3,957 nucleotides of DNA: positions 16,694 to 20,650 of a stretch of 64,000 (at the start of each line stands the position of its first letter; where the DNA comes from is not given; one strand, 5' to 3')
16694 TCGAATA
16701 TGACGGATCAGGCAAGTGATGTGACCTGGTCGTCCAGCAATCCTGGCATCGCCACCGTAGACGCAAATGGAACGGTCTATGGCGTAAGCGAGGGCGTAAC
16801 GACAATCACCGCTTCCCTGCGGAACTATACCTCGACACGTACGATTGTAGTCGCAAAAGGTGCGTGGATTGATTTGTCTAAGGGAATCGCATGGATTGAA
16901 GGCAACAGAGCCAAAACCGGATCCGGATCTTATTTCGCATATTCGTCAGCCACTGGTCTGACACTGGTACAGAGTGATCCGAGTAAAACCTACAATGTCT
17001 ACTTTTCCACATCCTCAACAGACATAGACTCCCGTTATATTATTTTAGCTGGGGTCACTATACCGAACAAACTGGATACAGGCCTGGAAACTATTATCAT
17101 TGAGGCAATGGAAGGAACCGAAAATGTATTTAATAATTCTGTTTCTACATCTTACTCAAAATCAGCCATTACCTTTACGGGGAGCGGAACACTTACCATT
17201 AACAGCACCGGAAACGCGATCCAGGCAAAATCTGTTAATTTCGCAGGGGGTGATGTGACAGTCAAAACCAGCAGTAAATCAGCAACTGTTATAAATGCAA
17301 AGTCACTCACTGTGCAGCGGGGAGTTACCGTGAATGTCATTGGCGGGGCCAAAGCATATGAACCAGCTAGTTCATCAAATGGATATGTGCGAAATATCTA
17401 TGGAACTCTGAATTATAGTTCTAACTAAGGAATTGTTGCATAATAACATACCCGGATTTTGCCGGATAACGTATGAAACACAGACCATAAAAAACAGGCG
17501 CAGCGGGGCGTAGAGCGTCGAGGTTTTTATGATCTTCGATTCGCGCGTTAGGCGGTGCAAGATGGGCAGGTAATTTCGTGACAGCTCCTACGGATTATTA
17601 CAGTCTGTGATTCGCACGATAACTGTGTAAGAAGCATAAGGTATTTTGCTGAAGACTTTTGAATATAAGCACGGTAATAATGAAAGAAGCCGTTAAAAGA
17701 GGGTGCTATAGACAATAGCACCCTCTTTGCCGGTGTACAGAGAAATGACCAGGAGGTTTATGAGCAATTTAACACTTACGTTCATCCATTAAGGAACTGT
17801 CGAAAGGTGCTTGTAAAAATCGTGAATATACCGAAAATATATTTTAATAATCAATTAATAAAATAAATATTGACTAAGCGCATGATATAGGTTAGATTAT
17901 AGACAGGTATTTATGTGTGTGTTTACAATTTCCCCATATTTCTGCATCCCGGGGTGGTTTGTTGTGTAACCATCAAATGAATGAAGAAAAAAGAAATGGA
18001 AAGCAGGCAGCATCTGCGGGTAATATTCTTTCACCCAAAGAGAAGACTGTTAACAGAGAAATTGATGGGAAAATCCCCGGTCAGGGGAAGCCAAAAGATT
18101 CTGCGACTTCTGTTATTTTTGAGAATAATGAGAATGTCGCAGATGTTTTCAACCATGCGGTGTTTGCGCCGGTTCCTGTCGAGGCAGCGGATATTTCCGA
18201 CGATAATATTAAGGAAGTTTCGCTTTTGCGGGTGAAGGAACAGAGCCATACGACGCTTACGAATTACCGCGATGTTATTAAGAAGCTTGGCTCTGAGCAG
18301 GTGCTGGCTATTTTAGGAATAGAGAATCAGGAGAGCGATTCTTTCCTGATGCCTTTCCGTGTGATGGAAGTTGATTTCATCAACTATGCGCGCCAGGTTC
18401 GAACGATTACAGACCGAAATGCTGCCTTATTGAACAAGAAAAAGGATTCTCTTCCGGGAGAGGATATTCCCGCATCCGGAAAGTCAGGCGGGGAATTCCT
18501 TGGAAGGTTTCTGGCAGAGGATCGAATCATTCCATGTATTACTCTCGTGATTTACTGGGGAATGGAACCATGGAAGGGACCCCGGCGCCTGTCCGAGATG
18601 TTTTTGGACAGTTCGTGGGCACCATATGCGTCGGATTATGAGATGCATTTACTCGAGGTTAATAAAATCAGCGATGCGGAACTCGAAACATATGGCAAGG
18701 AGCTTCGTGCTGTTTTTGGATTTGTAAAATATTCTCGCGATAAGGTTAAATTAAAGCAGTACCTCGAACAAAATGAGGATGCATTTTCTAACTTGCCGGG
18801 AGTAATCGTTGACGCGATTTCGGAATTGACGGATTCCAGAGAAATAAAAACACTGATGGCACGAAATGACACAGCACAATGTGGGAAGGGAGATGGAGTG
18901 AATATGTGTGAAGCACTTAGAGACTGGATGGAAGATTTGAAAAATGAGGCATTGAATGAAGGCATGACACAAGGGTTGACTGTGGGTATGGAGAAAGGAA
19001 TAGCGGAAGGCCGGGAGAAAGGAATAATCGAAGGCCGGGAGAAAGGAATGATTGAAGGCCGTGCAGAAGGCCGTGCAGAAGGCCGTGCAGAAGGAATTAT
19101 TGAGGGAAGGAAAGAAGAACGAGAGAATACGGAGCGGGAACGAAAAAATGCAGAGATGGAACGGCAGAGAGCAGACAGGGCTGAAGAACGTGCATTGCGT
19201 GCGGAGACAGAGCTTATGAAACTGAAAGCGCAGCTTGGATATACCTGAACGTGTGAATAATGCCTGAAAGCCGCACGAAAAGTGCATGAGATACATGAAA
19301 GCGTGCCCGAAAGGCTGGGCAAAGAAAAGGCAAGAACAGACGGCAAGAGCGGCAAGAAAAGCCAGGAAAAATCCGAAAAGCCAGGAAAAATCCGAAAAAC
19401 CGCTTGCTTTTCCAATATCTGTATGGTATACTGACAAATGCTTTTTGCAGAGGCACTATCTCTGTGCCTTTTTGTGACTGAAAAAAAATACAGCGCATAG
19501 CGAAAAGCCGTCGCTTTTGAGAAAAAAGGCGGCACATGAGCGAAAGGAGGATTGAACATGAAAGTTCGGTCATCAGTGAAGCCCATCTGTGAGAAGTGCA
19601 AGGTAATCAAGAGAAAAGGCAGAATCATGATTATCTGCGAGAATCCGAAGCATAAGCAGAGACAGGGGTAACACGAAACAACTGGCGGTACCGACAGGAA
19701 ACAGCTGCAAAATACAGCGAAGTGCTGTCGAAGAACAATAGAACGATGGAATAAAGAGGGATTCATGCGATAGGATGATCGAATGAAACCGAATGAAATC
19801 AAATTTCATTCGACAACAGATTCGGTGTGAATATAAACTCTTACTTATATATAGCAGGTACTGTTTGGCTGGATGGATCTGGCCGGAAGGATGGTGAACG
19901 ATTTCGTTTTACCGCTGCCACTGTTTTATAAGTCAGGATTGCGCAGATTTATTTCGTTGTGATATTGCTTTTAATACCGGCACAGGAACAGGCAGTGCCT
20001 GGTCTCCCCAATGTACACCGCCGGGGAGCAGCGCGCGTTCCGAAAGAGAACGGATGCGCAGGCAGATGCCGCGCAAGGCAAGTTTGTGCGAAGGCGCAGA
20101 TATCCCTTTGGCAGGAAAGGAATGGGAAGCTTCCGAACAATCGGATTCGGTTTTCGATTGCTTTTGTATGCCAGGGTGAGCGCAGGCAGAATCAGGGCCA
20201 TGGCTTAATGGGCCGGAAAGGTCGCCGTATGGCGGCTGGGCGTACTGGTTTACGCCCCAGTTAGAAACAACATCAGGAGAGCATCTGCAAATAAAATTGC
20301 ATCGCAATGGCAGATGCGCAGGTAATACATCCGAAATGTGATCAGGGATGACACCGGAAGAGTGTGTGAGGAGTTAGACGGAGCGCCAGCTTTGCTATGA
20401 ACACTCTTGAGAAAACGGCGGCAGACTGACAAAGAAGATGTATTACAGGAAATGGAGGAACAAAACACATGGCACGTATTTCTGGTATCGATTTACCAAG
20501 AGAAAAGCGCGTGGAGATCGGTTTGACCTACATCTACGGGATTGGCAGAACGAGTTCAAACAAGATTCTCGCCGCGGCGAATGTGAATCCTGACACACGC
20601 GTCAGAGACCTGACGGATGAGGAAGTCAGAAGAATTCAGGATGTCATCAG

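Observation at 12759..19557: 6.8 kb accessory block splits the near-universal infA-rpmJ junction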

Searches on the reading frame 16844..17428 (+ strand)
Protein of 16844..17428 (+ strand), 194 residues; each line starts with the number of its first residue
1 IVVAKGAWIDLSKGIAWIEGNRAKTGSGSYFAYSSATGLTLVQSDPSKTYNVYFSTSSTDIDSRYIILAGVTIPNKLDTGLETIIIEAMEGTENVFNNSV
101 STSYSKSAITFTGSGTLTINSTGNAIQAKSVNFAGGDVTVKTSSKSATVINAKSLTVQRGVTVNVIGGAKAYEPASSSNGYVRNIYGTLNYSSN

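Call 43: find_homologous_proteins(query=window:16844-17428:+, max_evalue=0.001)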
Query window:16844-17428:+: 250 candidates shared short words with the query, none scored E <= 0.001.

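Call 57: search_protein_representatives(protein=window:16844-17425:+)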
Query: 194 residues. Proteins with E-value up to 0.001 (for the whole library): 9; up to 1e-10: 3; up to 1e-30: 1. The best 9 are listed.
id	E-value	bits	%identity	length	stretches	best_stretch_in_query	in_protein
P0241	1.1e-77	276.1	76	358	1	1-194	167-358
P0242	4.0e-15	72.5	36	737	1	1-176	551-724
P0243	7.1e-14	68.4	31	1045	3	1-140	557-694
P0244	2.5e-06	43.9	35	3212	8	101-146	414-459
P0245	1.4e-05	41.4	33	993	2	1-189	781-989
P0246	2.0e-05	40.9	31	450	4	92-184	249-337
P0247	3.7e-05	40.0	30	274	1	2-173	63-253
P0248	4.3e-05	39.9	35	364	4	111-176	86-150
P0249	7.1e-04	35.9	36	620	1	1-123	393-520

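Call 60: search_protein_families(library=pfam, proteins=[P0242, P0243, P0245, P0247, P0249, P0246, P0248], max_evalue=0.001)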
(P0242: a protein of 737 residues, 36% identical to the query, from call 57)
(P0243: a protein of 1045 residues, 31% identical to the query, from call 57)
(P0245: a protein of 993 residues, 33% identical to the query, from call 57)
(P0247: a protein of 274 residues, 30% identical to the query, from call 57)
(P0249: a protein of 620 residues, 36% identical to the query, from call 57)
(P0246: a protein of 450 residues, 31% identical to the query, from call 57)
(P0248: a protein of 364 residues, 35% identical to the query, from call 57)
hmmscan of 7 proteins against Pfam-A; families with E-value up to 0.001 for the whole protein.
P0242 (737 aa): 6 families
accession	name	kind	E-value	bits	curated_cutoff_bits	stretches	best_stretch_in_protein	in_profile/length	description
PF02368.24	Big_2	-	8e-62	205.6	22.8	5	311-384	3-77/79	Bacterial Ig-like domain (group 2)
PF22359.2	Big-like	-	8.1e-19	68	27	2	263-308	3-48/48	Bacterial Ig-like domain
PF21461.3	HL_N-beta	-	1e-07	32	27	0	185-218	16-48/57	Hyaluronate lyase, N-terminal beta-sheet domain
PF25354.1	Ig_NUP210_16th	-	1e-07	31.7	27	0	321-377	9-65/72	NUP210-like, Ig-like domain 16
PF20578.4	aBig_2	-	7.4e-07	29.3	27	0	262-294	36-68/89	Atrophied bacterial Ig domain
PF16820.11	PKD_3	-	3.5e-06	27.2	26.3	0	229-295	2-66/68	PKD-like domain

P0243 (1045 aa): 3 families
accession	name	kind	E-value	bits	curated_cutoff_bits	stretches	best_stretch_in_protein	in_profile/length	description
PF02368.24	Big_2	-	7.3e-72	237.8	22.8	6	397-473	2-79/79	Bacterial Ig-like domain (group 2)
PF22359.2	Big-like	-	2e-13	50.8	27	1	429-474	2-47/48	Bacterial Ig-like domain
PF20578.4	aBig_2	-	0.00038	20.7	27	0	268-300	36-68/89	Atrophied bacterial Ig domain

P0245 (993 aa): 9 families
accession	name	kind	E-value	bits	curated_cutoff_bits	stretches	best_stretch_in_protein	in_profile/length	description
PF02368.24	Big_2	-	3.6e-86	283.6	22.8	8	638-694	16-73/79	Bacterial Ig-like domain (group 2)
PF22359.2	Big-like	-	2.2e-18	66.7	27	0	747-784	10-47/48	Bacterial Ig-like domain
PF21461.3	HL_N-beta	-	2e-12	47.1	27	0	662-699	19-55/57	Hyaluronate lyase, N-terminal beta-sheet domain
PF25354.1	Ig_NUP210_16th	-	2.5e-08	33.7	27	0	734-775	24-66/72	NUP210-like, Ig-like domain 16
PF23486.1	Ig_TMEM132_5th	-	2.5e-07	31.3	28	0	246-286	89-132/137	TMEM132 fifth domain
PF20578.4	aBig_2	-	3.9e-07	30.2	27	0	237-277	30-70/89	Atrophied bacterial Ig domain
PF22967.3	Ig_NUP210_1st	-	4.7e-05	23.9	27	0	293-366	2-75/92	NUP210 Ig-like domain 1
PF06832.18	BiPBP_C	-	5.7e-05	23.4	26.8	0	649-698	38-89/90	Penicillin-Binding Protein C-terminus Family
PF09148.16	DUF1934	-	0.00069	20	22.5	0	410-479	11-82/128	Domain of unknown function (DUF1934)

P0247 (274 aa): 1 family
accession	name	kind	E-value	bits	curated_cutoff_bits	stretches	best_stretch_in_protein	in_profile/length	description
PF02368.24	Big_2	-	1.9e-12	47.4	22.8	1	3-63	17-78/79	Bacterial Ig-like domain (group 2)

P0249 (620 aa): 3 families
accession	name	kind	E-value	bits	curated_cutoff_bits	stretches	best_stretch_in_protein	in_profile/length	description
PF02368.24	Big_2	-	1.2e-34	118.5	22.8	3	319-382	2-66/79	Bacterial Ig-like domain (group 2)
PF20578.4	aBig_2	-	6.8e-06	26.2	27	0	181-227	26-75/89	Atrophied bacterial Ig domain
PF25354.1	Ig_NUP210_16th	-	2.2e-05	24.3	27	0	183-224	24-64/72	NUP210-like, Ig-like domain 16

P0246 (450 aa): 9 families
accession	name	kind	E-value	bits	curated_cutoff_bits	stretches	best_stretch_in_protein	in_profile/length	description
PF17963.7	Big_9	-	2.4e-71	237.1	23.6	5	45-143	1-89/89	Bacterial Ig domain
PF17803.7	Cadherin_4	-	1.4e-49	166.9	25.1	4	35-112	1-71/71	Bacterial cadherin-like domain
PF17892.7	Cadherin_5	-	1.7e-49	166.1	26.5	5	44-145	1-98/98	Cadherin-like domain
PF19076.6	CshA_repeat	-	6.5e-12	46.5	27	0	291-357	37-103/103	Surface adhesin CshA repetitive domain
PF23204.1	KIF21A_2nd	-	8.8e-08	32.8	27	0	245-267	13-35/90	KIF21A-like domain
PF02563.21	Poly_export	-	8.6e-07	29.5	28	0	140-173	15-44/77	Polysaccharide biosynthesis/export protein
PF24145.1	K1-lyase_N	-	8.2e-06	26.3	27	0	188-214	39-65/72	K1 capsule-specific polysaccharide lyase, N-terminal domain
PF16244.11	DUF4901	-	0.00037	21.1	27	0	318-359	95-137/148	YcdB, YcdC repeated domain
PF11033.13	ComJ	-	0.00069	19.8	25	0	104-151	33-79/122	Competence protein J (ComJ)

P0248 (364 aa): 5 families
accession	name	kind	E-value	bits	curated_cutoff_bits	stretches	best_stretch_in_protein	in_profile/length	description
PF01833.30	TIG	-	3.7e-38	129.8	20.9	3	74-154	1-84/84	IPT/TIG domain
PF24612.2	Ig_TgrO1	-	1.4e-08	35.3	27.9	0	84-139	5-72/81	TgrO1-like, immunoglobulin-like domain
PF06832.18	BiPBP_C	-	4.1e-06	27.1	26.8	0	104-146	45-87/90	Penicillin-Binding Protein C-terminus Family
PF02120.21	Flg_hook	-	5.5e-05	23.3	29.8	0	123-142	17-36/85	Flagellar hook-length control protein FliK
PF20364.3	DUF6659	-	5.9e-05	23.7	27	0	98-137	62-101/131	Family of unknown function (DUF6659)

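Call 67: predict_structure(alignment_id=A3)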
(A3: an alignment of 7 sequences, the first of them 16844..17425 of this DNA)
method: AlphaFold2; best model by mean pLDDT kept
length: 194 residues; sequences in the alignment: 7
mean_pLDDT: 89.2   pTM: 0.87
mean pLDDT of the five models: 89.2, 88.8, 88.0, 87.9, 87.5
residues with pLDDT >= 90: 138; 70-90: 36; 50-70: 19; < 50: 1
segments of 3 or more residues with pLDDT < 50: none
pLDDT, mean of each block of 10 residues (from residue 1): 79 93 91 92 94 74 88 91 92 96 88 97 94 96 95 94 95 66 85 84
secondary structure, 60 per line:
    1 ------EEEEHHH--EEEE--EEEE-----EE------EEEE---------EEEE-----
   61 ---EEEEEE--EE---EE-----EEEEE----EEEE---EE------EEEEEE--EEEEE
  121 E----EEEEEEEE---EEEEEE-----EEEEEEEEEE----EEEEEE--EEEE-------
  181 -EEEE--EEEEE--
elements in order: E7-10 E16-19 E22-25 E39-42 E52-55 E64-69 E84-88 E93-96 E108-113 E116-121 E126-133 E137-142 E148-157 E162-167 E170-173 E182-185 E188-192

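Call 69: fold_search(model_id=the predicted structure, library=pdb)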
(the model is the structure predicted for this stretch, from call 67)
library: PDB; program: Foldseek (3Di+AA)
matches with E <= 10: 61; with E <= 0.001: 0
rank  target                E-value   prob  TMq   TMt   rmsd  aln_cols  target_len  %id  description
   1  4phb                  4.8e-01  0.93  0.58  0.47   6.4       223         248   14  Structure of the polysaccharide lyase-like protein Cthe_2159 from C. thermocellum, Gadolinium derivative (released 2014-08-27)
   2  4peu                  7.7e-01  0.38  0.42  0.34  10.3       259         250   14  Structure of the polysaccharide lyase-like protein Cthe_2159 from C. thermocellum, native form with Calcium bound (released 2014-10-01)
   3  3ljy_A                1.9e+00  0.08  0.31  0.27  11.1       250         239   13  Crystal structure of putative adhesin (YP_001304413.1) from Parabacteroides distasonis ATCC 8503 at 2.41 A resolution (released 2010-03-02)
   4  8x1p                  1.9e+00  0.01  0.15  0.14  19.0       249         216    9  Crystal structure of G160C/S176C mutant of FfIBP (released 2024-11-13)
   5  5awf_B                2.0e+00  0.07  0.26  0.15  11.4       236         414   10  Crystal structure of SufB-SufC-SufD complex from Escherichia coli (released 2015-11-11)
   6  6qvi_A                2.1e+00  0.06  0.18  0.09  13.2       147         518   17  Crystal structure of competence-associated pilin ComZ from Thermus thermophilus (released 2019-05-29)
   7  9lhn_B                2.2e+00  0.09  0.22  0.19  11.3       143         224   13  Crystal structure of Ice binding protein from Candidatus Cryosericum odellii SMC5 (released 2025-09-03)
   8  4opw_A                2.2e+00  0.05  0.25  0.22  12.5       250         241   11  Crystal structure of a putative adhesin (PARMER_02777) from Parabacteroides merdae ATCC 43184 at 1.75 A resolution (released 2014-04-02)
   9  4wa0                  2.2e+00  0.05  0.24  0.15  13.9       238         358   14  The structure of a possible adhesin C-terminal domain from Caldicellulosiruptor kronotskyensis (released 2015-03-04)
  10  9u4u_A                2.2e+00  0.01  0.11  0.13  16.2       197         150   13  Structure of the functional amyloid FapC from Pseudomonas sp.UK4 (released 2025-08-06)
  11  8axg_BBB              2.6e+00  0.04  0.20  0.10  10.1       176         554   12  Crystal structure of Fusobacterium nucleatum fusolisin protease (released 2023-09-13)
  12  7ehk                  3.0e+00  0.01  0.17  0.15  18.6       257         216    8  Crystal structure of C107S mutant of FfIBP (released 2022-03-02)
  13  3fww                  3.0e+00  0.01  0.12  0.09  12.9       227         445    8  The crystal structure of the bifunctional N-acetylglucosamine-1-phosphate uridyltransferase/glucosamine-1-phosphate acet (released 2009-03-24)
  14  5t61_O                3.3e+00  0.06  0.30  0.24   9.8       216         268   12  TUNGSTEN-CONTAINING FORMYLMETHANOFURAN DEHYDROGENASE FROM METHANOTHERMOBACTER WOLFEII, TRICLINIC FORM AT 2.55 A (released 2016-10-19)
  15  3ljy_B                3.3e+00  0.06  0.28  0.24  11.7       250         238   14  Crystal structure of putative adhesin (YP_001304413.1) from Parabacteroides distasonis ATCC 8503 at 2.41 A resolution (released 2010-03-02)
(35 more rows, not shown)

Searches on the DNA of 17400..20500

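Call 46: search_rna_families(source=window, start=17400, end=20500, threshold=evalue, max_evalue=1)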
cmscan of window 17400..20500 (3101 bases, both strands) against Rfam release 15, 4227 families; matches with E-value up to 1: 2.
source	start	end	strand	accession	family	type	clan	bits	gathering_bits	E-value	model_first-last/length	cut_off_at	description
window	20216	20265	+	RF03140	S4-Clostridia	Cis-reg; leader;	CL00119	47.1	37.5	2.2e-10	1-55/55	no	S4-Clostridia ribosomal protein leader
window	19772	19819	+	RF03721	mir-3478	Gene; miRNA;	-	19.5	66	0.88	1-78/78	no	mir-3478 microRNA precursor family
